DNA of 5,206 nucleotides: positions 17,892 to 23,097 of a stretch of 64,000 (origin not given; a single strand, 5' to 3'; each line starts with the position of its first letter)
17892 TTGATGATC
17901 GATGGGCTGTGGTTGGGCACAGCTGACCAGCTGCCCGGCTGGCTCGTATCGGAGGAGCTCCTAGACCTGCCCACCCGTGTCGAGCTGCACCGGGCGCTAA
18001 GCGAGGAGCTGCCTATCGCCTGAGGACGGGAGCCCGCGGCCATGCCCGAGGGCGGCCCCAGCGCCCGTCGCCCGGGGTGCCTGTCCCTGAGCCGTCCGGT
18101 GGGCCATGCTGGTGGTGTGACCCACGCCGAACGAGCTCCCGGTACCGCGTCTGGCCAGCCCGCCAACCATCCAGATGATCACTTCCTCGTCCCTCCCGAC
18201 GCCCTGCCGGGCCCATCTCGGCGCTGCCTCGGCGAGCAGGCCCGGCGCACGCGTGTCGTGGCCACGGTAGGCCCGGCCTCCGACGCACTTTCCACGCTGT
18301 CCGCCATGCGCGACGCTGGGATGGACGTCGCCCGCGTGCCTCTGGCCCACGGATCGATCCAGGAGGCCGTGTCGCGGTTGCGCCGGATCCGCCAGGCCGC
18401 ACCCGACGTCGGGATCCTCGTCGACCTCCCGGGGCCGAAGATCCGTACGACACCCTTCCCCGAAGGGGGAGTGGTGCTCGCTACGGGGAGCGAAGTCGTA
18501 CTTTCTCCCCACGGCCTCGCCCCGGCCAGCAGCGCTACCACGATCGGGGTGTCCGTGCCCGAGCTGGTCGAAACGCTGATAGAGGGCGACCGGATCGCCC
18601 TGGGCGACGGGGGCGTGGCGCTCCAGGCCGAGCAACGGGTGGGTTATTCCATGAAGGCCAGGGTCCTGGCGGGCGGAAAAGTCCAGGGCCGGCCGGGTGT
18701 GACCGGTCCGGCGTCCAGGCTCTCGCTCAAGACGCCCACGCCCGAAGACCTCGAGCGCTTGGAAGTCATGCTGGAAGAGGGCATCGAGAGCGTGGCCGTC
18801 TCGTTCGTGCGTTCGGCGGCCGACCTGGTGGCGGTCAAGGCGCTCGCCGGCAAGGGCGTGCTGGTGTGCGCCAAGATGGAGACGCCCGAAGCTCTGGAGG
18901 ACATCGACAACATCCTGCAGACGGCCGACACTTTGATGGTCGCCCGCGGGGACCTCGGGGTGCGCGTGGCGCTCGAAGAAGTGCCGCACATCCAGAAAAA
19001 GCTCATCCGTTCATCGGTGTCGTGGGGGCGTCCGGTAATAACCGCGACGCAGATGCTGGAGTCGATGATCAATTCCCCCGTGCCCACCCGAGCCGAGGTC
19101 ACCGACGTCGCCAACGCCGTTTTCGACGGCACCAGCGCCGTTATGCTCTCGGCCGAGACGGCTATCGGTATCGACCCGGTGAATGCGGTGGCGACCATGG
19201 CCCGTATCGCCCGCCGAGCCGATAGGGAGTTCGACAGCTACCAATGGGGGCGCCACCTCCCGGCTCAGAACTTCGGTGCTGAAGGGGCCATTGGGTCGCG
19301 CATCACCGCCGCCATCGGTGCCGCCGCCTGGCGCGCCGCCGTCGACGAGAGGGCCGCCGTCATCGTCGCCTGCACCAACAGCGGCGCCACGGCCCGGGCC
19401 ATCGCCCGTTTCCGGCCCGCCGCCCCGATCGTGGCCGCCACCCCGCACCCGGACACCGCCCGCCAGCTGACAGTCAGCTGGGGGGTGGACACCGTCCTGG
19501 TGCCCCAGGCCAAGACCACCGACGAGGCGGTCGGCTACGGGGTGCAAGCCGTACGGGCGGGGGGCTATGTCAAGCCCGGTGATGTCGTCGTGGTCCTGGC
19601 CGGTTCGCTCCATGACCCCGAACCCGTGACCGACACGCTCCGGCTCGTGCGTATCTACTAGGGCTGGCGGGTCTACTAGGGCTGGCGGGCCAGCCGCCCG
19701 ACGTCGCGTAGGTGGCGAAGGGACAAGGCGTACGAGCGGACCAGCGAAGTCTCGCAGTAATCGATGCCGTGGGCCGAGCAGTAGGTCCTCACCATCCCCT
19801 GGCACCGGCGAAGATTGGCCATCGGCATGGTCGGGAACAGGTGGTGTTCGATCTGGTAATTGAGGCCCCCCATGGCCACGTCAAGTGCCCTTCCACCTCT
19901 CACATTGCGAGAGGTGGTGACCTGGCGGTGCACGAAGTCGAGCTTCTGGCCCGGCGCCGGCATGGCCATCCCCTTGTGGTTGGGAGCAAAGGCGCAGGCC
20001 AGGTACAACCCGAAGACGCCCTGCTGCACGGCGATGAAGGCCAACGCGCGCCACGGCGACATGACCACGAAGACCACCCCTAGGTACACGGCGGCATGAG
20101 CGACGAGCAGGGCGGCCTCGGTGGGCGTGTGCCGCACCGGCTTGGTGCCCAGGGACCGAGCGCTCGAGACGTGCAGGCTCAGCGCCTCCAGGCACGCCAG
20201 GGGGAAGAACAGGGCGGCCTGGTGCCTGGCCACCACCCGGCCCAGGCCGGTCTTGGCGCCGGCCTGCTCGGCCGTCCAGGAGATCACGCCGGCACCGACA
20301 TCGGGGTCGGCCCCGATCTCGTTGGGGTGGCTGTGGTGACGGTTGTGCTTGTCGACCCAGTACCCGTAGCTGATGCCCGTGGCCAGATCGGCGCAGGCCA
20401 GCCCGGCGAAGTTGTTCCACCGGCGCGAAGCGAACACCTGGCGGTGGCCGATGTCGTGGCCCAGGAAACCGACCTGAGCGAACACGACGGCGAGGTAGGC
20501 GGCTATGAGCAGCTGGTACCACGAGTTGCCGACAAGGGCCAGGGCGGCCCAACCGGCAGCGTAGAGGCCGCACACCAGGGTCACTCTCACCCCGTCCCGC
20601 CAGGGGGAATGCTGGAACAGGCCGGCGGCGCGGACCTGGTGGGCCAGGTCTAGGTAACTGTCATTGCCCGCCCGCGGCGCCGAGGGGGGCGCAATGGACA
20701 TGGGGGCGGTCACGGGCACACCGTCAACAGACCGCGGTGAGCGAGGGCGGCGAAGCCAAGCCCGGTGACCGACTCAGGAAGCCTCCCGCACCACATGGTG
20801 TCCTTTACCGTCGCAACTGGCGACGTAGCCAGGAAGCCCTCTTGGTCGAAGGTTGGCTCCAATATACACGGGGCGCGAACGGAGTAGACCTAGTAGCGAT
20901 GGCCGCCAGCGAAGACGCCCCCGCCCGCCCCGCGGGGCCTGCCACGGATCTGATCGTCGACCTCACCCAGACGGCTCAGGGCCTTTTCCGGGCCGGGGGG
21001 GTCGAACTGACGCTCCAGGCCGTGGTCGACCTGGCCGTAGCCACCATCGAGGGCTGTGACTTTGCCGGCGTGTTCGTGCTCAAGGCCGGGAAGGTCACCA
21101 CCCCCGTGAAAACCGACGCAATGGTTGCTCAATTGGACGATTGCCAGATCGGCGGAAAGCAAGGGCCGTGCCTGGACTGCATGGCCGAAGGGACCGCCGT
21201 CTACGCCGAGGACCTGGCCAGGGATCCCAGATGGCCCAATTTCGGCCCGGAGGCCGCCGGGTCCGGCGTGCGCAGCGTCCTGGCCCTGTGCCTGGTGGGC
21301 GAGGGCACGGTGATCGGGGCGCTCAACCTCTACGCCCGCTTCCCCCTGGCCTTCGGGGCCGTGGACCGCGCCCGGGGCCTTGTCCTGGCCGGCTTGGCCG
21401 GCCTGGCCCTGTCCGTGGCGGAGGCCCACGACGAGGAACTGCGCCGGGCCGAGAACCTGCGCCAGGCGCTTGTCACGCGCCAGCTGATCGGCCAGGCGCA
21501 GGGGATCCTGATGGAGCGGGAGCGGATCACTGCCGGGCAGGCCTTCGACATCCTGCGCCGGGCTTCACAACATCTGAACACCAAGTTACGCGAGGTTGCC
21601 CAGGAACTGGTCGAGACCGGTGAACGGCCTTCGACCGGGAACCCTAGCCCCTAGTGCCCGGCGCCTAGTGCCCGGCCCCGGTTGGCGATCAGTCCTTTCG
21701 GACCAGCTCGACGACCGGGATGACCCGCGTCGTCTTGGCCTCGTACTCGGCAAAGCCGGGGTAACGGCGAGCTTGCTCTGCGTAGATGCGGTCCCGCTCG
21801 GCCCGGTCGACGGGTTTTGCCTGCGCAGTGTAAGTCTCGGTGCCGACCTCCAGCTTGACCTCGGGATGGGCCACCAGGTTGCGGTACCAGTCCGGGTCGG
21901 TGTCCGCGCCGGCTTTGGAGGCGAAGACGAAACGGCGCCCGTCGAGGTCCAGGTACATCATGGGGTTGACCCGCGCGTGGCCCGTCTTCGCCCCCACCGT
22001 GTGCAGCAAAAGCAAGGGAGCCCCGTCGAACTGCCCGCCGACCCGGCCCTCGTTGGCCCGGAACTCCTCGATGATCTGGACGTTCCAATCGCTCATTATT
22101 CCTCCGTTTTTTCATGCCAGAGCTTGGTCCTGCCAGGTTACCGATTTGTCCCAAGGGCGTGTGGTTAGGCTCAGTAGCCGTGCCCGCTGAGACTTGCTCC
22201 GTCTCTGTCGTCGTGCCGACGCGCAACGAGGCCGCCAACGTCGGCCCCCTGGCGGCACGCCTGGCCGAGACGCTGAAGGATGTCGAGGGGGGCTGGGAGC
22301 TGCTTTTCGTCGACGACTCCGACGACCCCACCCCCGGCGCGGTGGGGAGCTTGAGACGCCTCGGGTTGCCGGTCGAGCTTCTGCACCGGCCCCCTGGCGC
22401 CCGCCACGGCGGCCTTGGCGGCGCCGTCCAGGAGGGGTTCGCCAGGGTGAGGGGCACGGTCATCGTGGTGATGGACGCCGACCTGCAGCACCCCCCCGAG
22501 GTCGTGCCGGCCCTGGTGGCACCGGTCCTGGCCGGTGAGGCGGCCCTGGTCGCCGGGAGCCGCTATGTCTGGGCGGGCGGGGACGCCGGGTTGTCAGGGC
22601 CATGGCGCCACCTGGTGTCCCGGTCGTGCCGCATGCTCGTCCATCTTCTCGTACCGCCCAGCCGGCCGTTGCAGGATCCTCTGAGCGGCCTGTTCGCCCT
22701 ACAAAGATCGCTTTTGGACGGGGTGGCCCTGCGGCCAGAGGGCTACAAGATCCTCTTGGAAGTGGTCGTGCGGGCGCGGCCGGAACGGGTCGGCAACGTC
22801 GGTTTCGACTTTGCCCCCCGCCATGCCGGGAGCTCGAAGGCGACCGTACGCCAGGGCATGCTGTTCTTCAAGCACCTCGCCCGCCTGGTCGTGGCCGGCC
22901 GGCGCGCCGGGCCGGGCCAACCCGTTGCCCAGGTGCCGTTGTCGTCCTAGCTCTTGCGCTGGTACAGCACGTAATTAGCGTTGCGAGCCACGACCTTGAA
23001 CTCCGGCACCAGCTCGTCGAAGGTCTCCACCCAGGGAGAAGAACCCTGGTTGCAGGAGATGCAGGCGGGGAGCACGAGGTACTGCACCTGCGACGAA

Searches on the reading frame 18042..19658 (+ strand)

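Call 46: search_protein_families(library=pfam, proteins=[window:18042-19658:+], max_evalue=0.00001)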
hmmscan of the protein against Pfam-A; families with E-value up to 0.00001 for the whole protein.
window:18042-19658:+ (539 aa): 3 families
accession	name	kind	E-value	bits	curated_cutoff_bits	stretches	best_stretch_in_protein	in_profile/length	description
PF00224.27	PK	-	2.1e-84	283.8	30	1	68-383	2-328/328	Pyruvate kinase, barrel domain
PF02887.21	PK_C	-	7.5e-29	100.6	28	1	424-535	2-113/114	Pyruvate kinase, alpha/beta domain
PF00478.31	IMPDH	-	9.3e-06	25.3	25.6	0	65-125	88-148/345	IMP dehydrogenase / GMP reductase domain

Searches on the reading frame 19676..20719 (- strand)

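Call 46: search_protein_families(library=pfam, proteins=[window:19676-20719:-], max_evalue=0.00001)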
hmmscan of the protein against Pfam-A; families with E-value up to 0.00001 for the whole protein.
window:19676-20719:- (347 aa): 1 family
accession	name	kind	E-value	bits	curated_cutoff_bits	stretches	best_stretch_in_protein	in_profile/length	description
PF00487.30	FA_desaturase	-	2.8e-35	122.7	29.7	1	66-323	2-251/253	Fatty acid desaturase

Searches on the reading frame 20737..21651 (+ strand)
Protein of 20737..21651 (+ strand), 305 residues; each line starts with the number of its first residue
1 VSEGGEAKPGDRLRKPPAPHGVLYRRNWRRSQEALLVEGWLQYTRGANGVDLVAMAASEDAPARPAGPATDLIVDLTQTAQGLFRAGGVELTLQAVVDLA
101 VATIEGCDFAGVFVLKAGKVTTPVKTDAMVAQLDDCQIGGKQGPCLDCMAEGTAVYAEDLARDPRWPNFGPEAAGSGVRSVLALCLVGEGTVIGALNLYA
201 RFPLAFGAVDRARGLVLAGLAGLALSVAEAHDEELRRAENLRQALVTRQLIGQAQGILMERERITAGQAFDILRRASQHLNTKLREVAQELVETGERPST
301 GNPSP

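Call 46: search_protein_families(library=pfam, proteins=[window:20737-21651:+], max_evalue=0.00001)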
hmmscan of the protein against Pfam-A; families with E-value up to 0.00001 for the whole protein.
window:20737-21651:+ (305 aa): 3 families
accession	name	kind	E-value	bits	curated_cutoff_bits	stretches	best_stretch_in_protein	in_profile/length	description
PF03861.19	ANTAR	-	6.4e-20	71.1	27.3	1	239-292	1-54/54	ANTAR domain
PF13185.12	GAF_2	-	2.2e-12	47.8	28.6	1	92-225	7-135/136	GAF domain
PF01590.32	GAF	-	3e-06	28.3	22.4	1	92-224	5-132/133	GAF domain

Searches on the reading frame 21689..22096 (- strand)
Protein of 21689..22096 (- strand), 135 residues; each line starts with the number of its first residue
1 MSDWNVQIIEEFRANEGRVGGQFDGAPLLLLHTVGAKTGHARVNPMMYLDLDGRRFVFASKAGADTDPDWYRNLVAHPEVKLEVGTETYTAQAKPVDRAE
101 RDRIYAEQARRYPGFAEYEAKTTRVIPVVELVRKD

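Call 47: search_protein_families(library=pfam, proteins=[window:21689-22096:-], max_evalue=0.00001)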
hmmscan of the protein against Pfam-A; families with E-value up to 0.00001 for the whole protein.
window:21689-22096:- (135 aa): 1 family
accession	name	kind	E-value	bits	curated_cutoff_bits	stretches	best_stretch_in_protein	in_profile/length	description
PF04075.20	F420H2_quin_red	-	2e-34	119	22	1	10-129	7-126/130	F420H(2)-dependent quinone reductase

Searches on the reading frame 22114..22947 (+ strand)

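Call 46: search_protein_families(library=pfam, proteins=[window:22114-22947:+], max_evalue=0.00001)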
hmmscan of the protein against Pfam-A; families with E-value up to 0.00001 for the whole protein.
window:22114-22947:+ (278 aa): 1 family
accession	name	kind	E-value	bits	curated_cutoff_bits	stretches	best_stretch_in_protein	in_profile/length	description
PF00535.33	Glycos_transf_2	-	2e-20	73.9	23.3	1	31-162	1-127/168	Glycosyl transferase family 2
